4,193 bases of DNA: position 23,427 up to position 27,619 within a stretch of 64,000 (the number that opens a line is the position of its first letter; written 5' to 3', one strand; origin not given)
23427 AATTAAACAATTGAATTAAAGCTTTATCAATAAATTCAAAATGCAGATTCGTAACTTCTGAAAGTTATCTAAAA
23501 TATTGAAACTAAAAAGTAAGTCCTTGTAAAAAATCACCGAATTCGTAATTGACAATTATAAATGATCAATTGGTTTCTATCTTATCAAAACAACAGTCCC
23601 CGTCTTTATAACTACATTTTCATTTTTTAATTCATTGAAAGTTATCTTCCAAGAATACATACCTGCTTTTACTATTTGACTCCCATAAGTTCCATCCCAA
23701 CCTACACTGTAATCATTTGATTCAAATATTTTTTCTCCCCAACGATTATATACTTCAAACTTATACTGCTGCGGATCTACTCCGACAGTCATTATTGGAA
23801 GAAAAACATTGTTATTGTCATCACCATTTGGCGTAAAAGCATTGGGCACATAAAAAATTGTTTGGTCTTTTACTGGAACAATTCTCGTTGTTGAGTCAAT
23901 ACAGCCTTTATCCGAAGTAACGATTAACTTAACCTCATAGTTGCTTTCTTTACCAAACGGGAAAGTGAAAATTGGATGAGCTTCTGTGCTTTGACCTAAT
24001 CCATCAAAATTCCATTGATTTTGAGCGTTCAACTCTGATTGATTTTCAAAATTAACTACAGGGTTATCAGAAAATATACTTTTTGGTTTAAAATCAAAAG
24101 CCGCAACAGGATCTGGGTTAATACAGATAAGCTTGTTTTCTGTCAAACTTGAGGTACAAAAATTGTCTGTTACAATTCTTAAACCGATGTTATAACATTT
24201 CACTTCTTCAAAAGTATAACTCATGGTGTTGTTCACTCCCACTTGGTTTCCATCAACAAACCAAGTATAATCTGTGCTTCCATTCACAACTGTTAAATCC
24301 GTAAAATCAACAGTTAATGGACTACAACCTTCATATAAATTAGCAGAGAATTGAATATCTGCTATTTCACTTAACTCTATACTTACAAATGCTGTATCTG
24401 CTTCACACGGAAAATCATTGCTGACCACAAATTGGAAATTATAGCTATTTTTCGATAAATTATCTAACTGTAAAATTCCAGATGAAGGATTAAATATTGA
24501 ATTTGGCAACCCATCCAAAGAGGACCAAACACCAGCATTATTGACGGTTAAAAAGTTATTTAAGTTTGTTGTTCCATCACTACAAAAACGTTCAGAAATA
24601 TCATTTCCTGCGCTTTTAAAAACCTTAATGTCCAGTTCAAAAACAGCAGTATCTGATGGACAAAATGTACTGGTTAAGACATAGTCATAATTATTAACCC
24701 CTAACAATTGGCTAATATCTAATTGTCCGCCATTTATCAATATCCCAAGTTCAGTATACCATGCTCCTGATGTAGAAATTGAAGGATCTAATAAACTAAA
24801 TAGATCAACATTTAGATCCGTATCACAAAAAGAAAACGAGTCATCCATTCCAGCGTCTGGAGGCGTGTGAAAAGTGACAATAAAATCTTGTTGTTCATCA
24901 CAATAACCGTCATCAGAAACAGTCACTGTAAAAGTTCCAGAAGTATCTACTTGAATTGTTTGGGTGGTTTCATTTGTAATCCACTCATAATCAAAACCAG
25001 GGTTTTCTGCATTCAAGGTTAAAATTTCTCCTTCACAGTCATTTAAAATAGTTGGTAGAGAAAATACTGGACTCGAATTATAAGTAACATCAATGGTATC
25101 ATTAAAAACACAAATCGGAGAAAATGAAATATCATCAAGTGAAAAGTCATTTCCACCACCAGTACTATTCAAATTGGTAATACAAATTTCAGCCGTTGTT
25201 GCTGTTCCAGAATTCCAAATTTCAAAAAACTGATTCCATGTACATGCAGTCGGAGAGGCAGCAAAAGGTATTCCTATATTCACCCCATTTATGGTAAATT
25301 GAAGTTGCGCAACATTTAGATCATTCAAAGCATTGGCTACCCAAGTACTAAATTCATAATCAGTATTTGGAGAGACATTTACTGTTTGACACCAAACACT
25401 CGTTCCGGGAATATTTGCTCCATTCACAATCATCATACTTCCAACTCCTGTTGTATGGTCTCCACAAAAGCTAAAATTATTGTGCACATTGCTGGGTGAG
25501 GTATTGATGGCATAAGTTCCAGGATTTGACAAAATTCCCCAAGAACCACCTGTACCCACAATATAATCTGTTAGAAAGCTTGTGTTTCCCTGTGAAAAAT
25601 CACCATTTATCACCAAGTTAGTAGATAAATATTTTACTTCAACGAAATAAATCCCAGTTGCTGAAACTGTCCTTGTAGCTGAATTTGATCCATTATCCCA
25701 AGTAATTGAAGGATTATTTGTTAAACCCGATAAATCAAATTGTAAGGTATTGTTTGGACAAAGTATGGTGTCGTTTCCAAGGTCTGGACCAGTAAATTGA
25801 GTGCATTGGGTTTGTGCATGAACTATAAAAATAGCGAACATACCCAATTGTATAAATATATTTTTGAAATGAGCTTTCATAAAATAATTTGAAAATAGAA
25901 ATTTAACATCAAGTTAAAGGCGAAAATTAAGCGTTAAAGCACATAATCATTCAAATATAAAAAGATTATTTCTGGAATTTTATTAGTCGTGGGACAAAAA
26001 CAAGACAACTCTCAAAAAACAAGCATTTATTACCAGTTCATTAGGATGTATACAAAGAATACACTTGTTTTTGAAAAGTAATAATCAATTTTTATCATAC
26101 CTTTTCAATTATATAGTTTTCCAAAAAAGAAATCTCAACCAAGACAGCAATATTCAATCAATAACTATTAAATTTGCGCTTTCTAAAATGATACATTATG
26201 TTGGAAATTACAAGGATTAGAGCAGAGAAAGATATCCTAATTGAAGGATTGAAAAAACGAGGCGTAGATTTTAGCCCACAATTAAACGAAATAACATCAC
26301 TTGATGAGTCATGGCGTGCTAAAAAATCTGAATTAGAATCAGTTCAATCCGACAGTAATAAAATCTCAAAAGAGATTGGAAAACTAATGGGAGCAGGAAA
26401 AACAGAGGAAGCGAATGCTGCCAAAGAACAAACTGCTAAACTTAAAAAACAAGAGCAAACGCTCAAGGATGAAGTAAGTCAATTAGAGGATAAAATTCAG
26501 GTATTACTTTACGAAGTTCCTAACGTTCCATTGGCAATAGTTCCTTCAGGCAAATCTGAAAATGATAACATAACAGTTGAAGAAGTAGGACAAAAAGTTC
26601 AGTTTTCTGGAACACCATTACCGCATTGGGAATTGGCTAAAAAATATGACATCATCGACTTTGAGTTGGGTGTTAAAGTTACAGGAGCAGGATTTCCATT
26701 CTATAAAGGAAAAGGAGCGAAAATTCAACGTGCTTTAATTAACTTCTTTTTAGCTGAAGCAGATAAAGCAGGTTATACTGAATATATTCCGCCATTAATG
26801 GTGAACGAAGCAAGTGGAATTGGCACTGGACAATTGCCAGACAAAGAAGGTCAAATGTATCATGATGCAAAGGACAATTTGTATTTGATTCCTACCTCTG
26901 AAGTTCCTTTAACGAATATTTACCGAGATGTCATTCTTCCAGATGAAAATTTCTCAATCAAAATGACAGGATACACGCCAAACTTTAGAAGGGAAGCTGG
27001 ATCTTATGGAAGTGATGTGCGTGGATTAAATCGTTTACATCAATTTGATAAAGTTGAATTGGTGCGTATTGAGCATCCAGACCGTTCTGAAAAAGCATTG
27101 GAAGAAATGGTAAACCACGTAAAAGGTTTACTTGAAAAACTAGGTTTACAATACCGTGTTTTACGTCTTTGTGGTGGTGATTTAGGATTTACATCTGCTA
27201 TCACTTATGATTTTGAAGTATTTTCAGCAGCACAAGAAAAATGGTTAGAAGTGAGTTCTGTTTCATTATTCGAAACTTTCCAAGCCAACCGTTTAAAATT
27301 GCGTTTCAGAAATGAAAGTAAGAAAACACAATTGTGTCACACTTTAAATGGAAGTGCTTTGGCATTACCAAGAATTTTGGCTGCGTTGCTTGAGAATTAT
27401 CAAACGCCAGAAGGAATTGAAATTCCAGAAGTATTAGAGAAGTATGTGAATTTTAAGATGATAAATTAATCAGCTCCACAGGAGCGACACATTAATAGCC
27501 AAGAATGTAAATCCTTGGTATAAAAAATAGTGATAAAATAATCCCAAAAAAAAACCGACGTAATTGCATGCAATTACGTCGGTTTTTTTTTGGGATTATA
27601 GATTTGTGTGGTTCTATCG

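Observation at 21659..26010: Exact 18-mer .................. positioned ~33 nt upstream of TAnnTTTG boxes of two T9SS cargo genes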

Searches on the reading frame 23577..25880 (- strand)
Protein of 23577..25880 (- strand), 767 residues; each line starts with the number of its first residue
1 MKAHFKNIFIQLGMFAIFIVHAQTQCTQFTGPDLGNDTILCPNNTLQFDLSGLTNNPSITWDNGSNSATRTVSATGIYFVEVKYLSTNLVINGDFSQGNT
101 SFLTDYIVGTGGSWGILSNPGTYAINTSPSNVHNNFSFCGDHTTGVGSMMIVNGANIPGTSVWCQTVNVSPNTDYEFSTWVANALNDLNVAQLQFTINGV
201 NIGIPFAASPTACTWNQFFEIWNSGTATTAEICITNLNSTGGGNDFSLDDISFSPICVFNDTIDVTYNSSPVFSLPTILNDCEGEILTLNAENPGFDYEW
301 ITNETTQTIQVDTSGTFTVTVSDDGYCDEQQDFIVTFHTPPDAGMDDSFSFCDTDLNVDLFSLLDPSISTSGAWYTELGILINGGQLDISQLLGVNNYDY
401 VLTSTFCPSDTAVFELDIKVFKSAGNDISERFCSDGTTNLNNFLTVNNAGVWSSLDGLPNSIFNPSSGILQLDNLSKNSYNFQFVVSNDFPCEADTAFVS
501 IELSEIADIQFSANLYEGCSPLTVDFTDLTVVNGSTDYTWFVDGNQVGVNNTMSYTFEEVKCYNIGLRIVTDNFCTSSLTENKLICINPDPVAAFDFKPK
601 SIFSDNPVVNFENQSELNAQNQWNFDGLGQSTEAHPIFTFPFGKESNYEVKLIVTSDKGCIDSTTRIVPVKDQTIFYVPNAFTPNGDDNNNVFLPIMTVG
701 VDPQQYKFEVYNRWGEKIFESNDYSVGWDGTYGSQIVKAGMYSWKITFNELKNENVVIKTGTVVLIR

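Call 6: search_protein_families(library=pfam, proteins=[window:23577-25880:-])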
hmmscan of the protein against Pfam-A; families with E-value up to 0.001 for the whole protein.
window:23577-25880:- (767 aa): 3 families
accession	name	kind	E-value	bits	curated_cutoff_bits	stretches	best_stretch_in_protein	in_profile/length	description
PF13585.12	CHU_C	-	9.7e-15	54.9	27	1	678-755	3-79/86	CHU_C Type IX secretion signal domain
PF18911.6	PKD_4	-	1.7e-06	28.4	27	0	591-665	4-79/85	PKD domain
PF00801.26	PKD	-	0.00015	22.1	23.5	0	617-668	28-79/80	PKD domain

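Call 30: search_protein_families(library=ncbifam, proteins=[window:23577-25880:-], max_evalue=0.01)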
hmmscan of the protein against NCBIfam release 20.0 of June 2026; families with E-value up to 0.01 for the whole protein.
window:23577-25880:- (767 aa): 1 family
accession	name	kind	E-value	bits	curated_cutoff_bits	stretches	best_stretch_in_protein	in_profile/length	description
TIGR04131.1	Bac_Flav_CTERM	domain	1.6e-11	44.2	35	1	678-753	3-76/85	T9SS type B sorting domain-containing protein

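Call 57: search_protein_families(library=pfam, proteins=[window:23577-25880:-], max_evalue=0.5)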
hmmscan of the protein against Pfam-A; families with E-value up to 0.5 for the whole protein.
window:23577-25880:- (767 aa): 7 families
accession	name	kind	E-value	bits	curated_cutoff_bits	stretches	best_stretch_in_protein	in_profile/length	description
PF13585.12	CHU_C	-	9.7e-15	54.9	27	1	678-755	3-79/86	CHU_C Type IX secretion signal domain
PF18911.6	PKD_4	-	1.7e-06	28.4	27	1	591-665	4-79/85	PKD domain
PF00801.26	PKD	-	0.00015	22.1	23.5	1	617-668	28-79/80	PKD domain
PF16820.11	PKD_3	-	0.0082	16.4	26.3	1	535-569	33-66/68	PKD-like domain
PF22352.2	K319L-like_PKD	-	0.045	14.2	27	0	452-489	33-71/84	K319L-like, PKD domain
PF20608.4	Phage_tube_C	-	0.049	14.4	24.1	1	273-338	22-81/82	Phage tail tube protein C-terminal domain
PF18998.6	Flg_new_2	-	0.056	13.9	23.6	1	147-199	11-60/73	Divergent InlB B-repeat domain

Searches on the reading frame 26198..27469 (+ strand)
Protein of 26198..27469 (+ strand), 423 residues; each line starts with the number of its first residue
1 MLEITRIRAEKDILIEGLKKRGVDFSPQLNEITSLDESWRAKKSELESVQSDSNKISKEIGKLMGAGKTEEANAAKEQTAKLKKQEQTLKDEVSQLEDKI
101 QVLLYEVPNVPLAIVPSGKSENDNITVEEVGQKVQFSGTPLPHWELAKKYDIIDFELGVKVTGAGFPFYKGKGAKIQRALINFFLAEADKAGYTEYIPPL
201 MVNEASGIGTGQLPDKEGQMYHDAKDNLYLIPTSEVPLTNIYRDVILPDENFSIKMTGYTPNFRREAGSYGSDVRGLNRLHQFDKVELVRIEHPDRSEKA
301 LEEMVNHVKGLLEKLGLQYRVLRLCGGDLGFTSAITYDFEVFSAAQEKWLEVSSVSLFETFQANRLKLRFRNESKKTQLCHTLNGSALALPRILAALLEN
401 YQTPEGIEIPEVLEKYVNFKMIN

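Call 6: search_protein_families(library=pfam, proteins=[window:26198-27469:+])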
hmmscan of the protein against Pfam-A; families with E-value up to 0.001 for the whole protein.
window:26198-27469:+ (423 aa): 2 families
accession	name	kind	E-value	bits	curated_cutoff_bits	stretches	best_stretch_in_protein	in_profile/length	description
PF00587.30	tRNA-synt_2b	-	4.6e-35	121.7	29.3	1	223-401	6-179/179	tRNA synthetase class II core domain (G, H, P, S and T)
PF02403.27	Seryl_tRNA_N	-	4.4e-22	78.8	28.2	1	1-111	1-108/108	Seryl-tRNA synthetase N-terminal domain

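Call 13: find_encoding_contigs(protein=window:26198-27469:+, flank=10000, max_places=10)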
Protein window:26198-27469:+ (423 aa): 1 contig read that carries it; 1 place shown.
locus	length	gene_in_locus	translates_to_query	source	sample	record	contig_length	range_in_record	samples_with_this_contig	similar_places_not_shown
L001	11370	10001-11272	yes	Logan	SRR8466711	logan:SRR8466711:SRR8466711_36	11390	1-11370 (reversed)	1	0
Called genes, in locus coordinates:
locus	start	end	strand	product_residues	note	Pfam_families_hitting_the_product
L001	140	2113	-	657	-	PF19081:Ig_7 (weak), PF13585:CHU_C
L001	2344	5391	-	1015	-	PF00801:PKD, PF18911:PKD_4, PF18962:Por_Secre_tail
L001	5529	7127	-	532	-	PF07719:TPR_2 (faint), PF13424:TPR_12 (faint)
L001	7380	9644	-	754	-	PF18911:PKD_4 (faint), PF13585:CHU_C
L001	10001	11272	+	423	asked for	PF02403:Seryl_tRNA_N, PF00587:tRNA-synt_2b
